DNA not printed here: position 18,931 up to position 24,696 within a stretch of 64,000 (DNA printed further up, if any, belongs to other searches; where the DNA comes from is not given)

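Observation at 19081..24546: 1821-aa single polypeptide combining a large N-terminal domain, ~14 TM helices with SEDS-like segments, and a class-B-PBP-like transpeptidase domain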

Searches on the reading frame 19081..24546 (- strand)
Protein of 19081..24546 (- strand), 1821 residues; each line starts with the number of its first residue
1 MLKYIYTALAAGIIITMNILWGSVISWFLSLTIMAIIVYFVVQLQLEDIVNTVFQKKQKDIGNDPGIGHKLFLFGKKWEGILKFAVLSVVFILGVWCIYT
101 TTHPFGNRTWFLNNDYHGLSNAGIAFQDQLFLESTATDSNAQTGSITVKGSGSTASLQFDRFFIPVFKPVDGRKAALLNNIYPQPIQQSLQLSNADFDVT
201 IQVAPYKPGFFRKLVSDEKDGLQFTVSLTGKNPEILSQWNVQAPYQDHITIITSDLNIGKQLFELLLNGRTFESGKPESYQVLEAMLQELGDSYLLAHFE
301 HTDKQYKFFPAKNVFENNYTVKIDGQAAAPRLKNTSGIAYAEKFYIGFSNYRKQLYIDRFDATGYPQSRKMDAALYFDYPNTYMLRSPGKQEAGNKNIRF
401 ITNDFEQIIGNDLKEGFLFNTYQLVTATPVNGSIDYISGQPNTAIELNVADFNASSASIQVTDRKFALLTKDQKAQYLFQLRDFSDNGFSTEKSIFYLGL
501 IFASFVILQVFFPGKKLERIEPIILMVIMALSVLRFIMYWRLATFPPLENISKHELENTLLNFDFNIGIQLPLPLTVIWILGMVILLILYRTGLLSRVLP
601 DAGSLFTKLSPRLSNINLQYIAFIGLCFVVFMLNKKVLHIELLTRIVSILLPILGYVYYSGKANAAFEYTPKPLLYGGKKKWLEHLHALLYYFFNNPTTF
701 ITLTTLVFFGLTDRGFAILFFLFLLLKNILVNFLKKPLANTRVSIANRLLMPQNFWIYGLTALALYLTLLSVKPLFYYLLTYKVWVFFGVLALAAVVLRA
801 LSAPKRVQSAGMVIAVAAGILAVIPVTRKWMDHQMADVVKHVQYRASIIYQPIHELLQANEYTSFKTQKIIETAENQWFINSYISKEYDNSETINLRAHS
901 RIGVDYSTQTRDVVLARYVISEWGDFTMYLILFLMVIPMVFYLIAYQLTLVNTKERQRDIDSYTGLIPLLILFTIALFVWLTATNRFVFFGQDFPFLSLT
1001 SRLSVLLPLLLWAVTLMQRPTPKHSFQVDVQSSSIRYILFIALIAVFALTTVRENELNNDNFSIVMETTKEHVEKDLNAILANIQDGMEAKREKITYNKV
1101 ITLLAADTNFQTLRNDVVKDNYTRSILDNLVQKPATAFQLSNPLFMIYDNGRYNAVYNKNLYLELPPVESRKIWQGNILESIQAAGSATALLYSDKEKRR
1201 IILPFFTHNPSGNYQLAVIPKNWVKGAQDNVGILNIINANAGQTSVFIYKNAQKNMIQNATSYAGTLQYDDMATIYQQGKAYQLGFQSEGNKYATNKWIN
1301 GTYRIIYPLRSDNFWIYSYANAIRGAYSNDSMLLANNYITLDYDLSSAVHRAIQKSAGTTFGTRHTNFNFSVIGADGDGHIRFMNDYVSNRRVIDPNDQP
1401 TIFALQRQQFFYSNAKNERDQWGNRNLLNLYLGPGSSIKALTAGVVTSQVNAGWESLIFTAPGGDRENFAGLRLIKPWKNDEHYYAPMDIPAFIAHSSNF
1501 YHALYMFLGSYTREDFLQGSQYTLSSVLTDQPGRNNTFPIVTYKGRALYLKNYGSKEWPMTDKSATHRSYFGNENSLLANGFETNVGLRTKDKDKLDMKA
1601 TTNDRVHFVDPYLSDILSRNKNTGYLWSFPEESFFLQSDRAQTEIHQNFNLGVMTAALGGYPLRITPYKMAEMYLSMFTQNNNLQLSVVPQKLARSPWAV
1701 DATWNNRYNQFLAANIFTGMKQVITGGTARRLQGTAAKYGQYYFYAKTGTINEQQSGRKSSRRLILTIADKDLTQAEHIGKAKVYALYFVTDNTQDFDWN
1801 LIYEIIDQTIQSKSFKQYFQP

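Call 3: search_protein_families(library=pfam, proteins=[window:19081-24546:-], max_evalue=1)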
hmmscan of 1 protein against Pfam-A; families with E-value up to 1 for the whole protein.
window:19081-24546:- (1821 aa): 0 families

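Call 4: search_protein_families(library=ncbifam, proteins=[window:19081-24546:-], max_evalue=1)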
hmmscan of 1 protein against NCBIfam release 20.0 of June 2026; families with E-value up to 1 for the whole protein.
window:19081-24546:- (1821 aa): 0 families
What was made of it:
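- No output domain (protease, kinase, HTH) is present in the protein (calls 3, 4).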

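Call 5: search_solved_structures(query=window:19081-24546:-, max_evalue=10, show_alignments=3)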
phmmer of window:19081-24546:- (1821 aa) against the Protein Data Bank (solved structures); distinct sequences matched with E-value up to 10: 0.
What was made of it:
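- The query itself has no Pfam, NCBIfam or PDB-sequence hit at E<=1 (calls 3-5).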

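Call 10: search_protein_families(library=padloc, proteins=[window:19081-24546:-], max_evalue=0.01)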
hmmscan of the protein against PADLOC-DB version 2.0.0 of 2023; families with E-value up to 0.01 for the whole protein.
window:19081-24546:- (1821 aa): 0 families

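Call 11: find_homologous_proteins(query=window:19081-24546:-, max_evalue=0.001)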
Query window:19081-24546:- (1821 aa): 37 proteins with E <= 0.001 among 8000 candidates.
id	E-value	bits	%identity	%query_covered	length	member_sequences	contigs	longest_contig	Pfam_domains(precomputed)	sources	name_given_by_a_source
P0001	0.0e+0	4068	97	100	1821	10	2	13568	-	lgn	-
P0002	0.0e+0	3256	76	100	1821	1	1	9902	-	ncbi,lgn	-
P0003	0.0e+0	3170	74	100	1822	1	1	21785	-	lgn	-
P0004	0.0e+0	3072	73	100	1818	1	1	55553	-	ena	-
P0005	0.0e+0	3042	72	100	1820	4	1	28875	-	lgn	-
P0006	0.0e+0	2741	65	100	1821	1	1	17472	-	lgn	-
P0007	0.0e+0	2739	65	100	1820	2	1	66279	-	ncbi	-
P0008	0.0e+0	2539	60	100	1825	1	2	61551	-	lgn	-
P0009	0.0e+0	2159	53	100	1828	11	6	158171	-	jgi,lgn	-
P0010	0.0e+0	2145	53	100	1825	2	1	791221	-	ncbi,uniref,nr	ncbi:hypothetical protein DBR32_06235 [Taibaiella sp. KBW10]|uniref:hypothetical protein n=1 Tax=Tai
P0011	0.0e+0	2122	52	100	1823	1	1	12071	-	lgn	-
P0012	0.0e+0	2108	52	100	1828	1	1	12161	-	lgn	-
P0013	0.0e+0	2082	52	100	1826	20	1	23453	-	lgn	-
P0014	0.0e+0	2078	52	100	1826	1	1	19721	-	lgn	-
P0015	0.0e+0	2076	52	100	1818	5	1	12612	-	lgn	-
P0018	0.0e+0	2070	53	99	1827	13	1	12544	PF00905.28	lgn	-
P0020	0.0e+0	1990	51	100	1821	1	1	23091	-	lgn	-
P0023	0.0e+0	1945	50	100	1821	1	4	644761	-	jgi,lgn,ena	-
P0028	0.0e+0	1818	47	100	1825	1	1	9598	PF00905.28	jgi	jgi:cell division protein FtsI/penicillin-binding protein 2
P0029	0.0e+0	1814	46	100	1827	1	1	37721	PF00905.28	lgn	-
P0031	0.0e+0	1797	46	100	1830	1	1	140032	PF00905.28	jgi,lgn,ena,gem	-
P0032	0.0e+0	1788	46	100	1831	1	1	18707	PF00905.28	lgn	-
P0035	0.0e+0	1763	46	100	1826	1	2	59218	PF00905.28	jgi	jgi:hypothetical protein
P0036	0.0e+0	1761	46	100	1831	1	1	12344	PF00905.28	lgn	-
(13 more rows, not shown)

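Call 13: search_solved_structures(query=A1, max_evalue=10, show_alignments=4)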
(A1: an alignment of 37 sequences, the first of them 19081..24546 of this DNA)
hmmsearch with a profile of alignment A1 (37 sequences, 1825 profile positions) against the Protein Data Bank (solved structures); distinct sequences matched with E-value up to 10: 1.
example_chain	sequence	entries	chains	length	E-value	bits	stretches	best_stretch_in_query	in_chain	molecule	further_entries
1ivz_A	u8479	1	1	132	0.35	11.2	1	838-898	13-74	hypothetical protein 1110008I14RIK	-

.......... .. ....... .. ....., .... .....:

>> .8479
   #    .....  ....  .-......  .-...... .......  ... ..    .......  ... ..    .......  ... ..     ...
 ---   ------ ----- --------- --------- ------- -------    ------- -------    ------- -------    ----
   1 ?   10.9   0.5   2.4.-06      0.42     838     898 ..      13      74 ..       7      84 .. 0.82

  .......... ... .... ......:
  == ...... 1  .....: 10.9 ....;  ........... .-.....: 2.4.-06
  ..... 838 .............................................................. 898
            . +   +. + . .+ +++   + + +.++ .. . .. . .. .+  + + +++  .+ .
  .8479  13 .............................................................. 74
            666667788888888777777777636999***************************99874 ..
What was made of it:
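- Tried and rejected: Direct family and structure-sequence searches with the query (Pfam, NCBIfam, PADLOC, PDB phmmer; calls 3-5, 10) and with the 37-sequence family profile against PDB (call 13) found nothing useful.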

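Call 15: search_protein_families(library=pfam, proteins=[P0018, P0028, P0029, P0031, P0035], max_evalue=1)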
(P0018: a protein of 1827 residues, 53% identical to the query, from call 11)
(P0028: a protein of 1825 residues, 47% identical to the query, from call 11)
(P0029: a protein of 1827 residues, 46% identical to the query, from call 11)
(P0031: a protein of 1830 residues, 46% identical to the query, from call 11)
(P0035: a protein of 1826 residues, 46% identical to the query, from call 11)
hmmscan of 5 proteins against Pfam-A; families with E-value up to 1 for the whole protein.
P0018 (1827 aa): 1 family
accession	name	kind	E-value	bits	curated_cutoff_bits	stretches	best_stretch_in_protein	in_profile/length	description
PF00905.27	Transpeptidase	-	1.4e-05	24.9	22.1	0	1662-1763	157-248/299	Penicillin binding protein transpeptidase domain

P0028 (1825 aa): 1 family
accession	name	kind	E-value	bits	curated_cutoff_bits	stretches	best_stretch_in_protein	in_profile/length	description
PF00905.27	Transpeptidase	-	1.4e-05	24.9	22.1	1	1633-1773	134-265/299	Penicillin binding protein transpeptidase domain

P0029 (1827 aa): 2 families
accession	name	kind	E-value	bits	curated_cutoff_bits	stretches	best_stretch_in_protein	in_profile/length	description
PF00905.27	Transpeptidase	-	4.2e-06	26.6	22.1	1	1656-1782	155-273/299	Penicillin binding protein transpeptidase domain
PF01004.24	Flavi_M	-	0.089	12.9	25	1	669-723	15-67/74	Flavivirus envelope glycoprotein M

P0031 (1830 aa): 3 families
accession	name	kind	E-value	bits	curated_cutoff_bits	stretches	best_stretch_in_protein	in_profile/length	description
PF00905.27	Transpeptidase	-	2.1e-05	24.3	22.1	1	1639-1780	136-268/299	Penicillin binding protein transpeptidase domain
PF01390.26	SEA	-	0.072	13.7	26.4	1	865-906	28-70/106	SEA domain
PF12669.12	FeoB_associated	-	0.37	11.5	27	0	576-597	5-26/44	FeoB-associated Cys-rich membrane protein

P0035 (1826 aa): 1 family
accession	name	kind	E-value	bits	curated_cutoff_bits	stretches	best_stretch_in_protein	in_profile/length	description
PF00905.27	Transpeptidase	-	1.6e-05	24.7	22.1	2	1659-1762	157-250/299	Penicillin binding protein transpeptidase domain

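Call 17: find_related_loci(query=A1, collection=genome_contigs, flank=10000)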
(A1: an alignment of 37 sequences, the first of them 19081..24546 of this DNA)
Query A1 (1821 aa) in genome_contigs; peptide patterns used: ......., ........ (x = any residue, [..] = any of these).
288 stretches matched a pattern; 47 encode a relative of the query (tblastn E <= 1e-3); 47 distinct loci.
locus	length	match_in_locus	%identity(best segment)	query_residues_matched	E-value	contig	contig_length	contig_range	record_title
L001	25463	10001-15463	97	1-1821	0e+0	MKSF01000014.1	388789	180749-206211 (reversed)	MAG: Bacteroidetes bacterium 47-18 scnpilot_p_inoc_scaffold_33, whole genome shotgun sequence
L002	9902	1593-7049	76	1-1819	0e+0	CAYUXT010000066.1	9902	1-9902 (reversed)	MAG TPA_asm: uncultured Taibaiella sp. isolate SRP344714_co2_266 genome assembly, contig: NODE_18095_length_9902_cov_11.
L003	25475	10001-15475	53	1-1820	0e+0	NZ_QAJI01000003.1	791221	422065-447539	Taibaiella sp. KBW10 KBW10_GGCAAGTT.R1__paired__contig_3, whole genome shotgun sequence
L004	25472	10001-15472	52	1-1819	0e+0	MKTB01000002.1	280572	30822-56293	MAG: Bacteroidetes bacterium 43-16 scnpilot_expt_750_bf_scaffold_102, whole genome shotgun sequence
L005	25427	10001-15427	51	20-1819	0e+0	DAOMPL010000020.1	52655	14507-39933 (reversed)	MAG TPA_asm: Edaphocola sp. isolate AMR_MDS_5861 NODE_277_length_52655_cov_13.557605, whole genome shotgun sequence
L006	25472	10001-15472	53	1-1819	0e+0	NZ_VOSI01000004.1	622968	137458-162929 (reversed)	Edaphocola aurantiacus strain H2 Scaffold4, whole genome shotgun sequence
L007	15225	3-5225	47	92-1820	0e+0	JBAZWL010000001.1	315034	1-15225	MAG: Taibaiella sp. isolate SO_2017_GW1_31 NODE_262_length_315034_cov_1.490180_OW334_2017, whole genome shotgun sequence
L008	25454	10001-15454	65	1-1819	0e+0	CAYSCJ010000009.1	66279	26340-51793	MAG TPA_asm: uncultured Taibaiella sp. isolate SRP220891_co3_154 genome assembly, contig: NODE_288_length_66279_cov_7.95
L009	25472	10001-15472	46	5-1820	0e+0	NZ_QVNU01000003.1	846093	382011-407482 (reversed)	Taibaiella koreensis strain THG-DT86 NODE_2_length_1526806_cov_62.350406_2, whole genome shotgun sequence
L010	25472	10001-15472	47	5-1820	0e+0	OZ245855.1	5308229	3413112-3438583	MAG: Edaphocola sp. isolate 1f5b9413-bed3-4992-be37-aea10cfaa3c7 genome assembly, chromosome: 1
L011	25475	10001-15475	46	2-1819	0e+0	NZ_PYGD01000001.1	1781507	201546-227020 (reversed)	Taibaiella chishuiensis strain CGMCC 1.12700 Ga0171613_101, whole genome shotgun sequence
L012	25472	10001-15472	52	1-1819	0e+0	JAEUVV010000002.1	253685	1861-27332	MAG: Taibaiella sp. isolate new MAG-390 k141_4291138, whole genome shotgun sequence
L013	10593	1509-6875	40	17-1820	0e+0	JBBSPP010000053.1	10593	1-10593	MAG: Chitinophagales bacterium isolate LS6_sbin.59 LS6_sbin.59_K_351029_L_10593_cov_8.0000, whole genome shotgun sequenc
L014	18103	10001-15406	41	14-1820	0e+0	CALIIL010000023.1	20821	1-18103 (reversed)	MAG: uncultured Chitinophagaceae bacterium isolate R3_Bin_METABAT__268_1 genome assembly, contig: c_000002001260, whole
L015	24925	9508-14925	38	1-1820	0e+0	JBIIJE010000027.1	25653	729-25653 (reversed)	MAG: Chitinophagaceae bacterium isolate ME2001-09-10pf_3300042914_group1_bin94 Rohwer_bin493_scaffold_1265_c1, whole gen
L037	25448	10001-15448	42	9-1821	0e+0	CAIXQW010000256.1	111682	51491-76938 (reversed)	uncultured bacterium isolate Loclat_bin-12876 genome assembly, contig: bin-12876:256/306, whole genome shotgun sequence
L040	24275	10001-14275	29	411-1821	1e-177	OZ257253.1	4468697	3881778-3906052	MAG: Sediminibacterium sp. isolate 658cf594-4940-4eb5-991f-e3fd0e84b64a genome assembly, chromosome: 1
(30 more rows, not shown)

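Call 28: find_homologous_proteins(query=A4, max_evalue=0.001)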
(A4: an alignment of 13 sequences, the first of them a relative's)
Query A4 (13 sequences) (1846 aa, profile of the alignment): 11 proteins with E <= 0.001 among 8000 candidates.
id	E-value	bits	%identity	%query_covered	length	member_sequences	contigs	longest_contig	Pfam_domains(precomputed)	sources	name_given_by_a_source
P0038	0.0e+0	2593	98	100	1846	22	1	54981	-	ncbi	ncbi:hypothetical protein GCM10027035_10630 [Emticicia sediminis]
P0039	0.0e+0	2533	66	100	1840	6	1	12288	PF00905.28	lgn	-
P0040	0.0e+0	2524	83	99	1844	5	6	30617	-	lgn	-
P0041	0.0e+0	2460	66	99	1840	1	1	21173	-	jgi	jgi:transcriptional antiterminator Rof (Rho-off)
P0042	0.0e+0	2459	66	99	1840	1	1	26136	-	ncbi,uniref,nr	ncbi:hypothetical protein [Emticicia agri]|uniref:Uncharacterized protein n=1 Tax=Emticicia agri Tax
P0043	0.0e+0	2451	65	99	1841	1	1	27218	-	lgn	-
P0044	0.0e+0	2448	66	99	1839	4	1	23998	PF00905.28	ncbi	-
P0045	0.0e+0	2432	65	99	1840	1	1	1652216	-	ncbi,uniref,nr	ncbi:hypothetical protein [Emticicia sp. BO119]|uniref:hypothetical protein n=1 Tax=Emticicia sp. BO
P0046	0.0e+0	2429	65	99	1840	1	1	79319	-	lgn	-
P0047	0.0e+0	1844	36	100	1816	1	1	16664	-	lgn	-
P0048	1.2e-21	94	21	17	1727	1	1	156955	-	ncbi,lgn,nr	ncbi:MAG: hypothetical protein NT166_06290 [Candidatus Aminicenantes bacterium]|nr:hypothetical prot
